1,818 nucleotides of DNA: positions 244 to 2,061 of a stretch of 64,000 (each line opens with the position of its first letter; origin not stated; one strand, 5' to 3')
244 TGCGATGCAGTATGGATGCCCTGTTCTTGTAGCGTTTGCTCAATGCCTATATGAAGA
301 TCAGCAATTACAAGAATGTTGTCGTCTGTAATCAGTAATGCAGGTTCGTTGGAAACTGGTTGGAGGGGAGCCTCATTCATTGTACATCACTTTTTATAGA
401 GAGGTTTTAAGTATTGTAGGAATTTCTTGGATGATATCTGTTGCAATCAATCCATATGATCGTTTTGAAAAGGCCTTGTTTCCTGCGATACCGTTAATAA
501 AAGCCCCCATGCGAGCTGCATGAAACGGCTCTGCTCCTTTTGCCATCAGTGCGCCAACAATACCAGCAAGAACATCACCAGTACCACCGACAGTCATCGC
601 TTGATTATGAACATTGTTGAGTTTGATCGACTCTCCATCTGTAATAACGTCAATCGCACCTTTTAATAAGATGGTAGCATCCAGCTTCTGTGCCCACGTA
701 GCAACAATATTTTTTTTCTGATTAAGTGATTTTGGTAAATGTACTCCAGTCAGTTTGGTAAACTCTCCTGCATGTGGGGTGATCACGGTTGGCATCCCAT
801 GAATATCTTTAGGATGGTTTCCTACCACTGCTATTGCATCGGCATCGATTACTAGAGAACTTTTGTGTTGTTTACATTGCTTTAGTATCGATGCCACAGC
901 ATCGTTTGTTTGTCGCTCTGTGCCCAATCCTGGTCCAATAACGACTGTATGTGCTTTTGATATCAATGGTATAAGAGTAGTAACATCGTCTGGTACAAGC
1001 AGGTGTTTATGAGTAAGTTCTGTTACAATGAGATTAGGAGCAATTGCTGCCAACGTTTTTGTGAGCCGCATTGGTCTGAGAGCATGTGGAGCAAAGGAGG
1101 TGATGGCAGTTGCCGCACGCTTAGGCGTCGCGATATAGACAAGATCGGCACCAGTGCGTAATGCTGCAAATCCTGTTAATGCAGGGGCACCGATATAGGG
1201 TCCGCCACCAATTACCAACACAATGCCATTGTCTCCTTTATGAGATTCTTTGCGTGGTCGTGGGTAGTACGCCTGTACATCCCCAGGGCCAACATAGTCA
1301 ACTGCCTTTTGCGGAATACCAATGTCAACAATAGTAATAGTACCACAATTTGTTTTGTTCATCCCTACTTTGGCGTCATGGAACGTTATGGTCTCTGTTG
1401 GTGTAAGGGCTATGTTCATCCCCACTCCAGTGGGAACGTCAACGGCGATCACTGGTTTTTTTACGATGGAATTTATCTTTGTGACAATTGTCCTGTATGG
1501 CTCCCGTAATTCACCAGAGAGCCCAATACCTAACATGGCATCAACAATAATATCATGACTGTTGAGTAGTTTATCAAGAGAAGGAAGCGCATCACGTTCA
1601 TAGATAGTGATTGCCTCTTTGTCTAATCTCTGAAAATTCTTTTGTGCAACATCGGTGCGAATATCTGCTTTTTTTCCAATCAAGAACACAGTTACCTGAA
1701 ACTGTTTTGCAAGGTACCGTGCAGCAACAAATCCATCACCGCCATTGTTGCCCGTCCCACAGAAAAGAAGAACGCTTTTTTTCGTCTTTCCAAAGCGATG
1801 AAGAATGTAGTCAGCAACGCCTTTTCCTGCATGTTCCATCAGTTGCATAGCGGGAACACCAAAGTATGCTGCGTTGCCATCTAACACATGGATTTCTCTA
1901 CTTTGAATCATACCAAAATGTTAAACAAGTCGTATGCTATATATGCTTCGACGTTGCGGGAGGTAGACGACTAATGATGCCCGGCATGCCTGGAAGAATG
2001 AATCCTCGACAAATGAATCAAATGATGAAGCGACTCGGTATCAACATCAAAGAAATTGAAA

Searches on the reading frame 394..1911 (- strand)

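Call 7: search_protein_families(library=pfam, proteins=[window:394-1911:-])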
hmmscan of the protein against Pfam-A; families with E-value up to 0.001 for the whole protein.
window:394-1911:- (505 aa): 4 families
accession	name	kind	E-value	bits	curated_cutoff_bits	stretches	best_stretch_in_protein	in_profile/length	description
PF01256.23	Carb_kinase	-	3.1e-51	174.6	27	1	231-498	1-241/242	NAD(P)H-hydrate dehydratase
PF03853.21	YjeF_N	-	1.2e-40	139.7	24.9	1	23-183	3-169/169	YjeF-related protein N-terminus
PF02110.20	HK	-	2.1e-07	31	27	1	370-484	111-226/247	Hydroxyethylthiazole kinase family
PF08543.17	Phos_pyr_kin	-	2.6e-05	24.2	27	1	373-469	119-224/246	Phosphomethylpyrimidine kinase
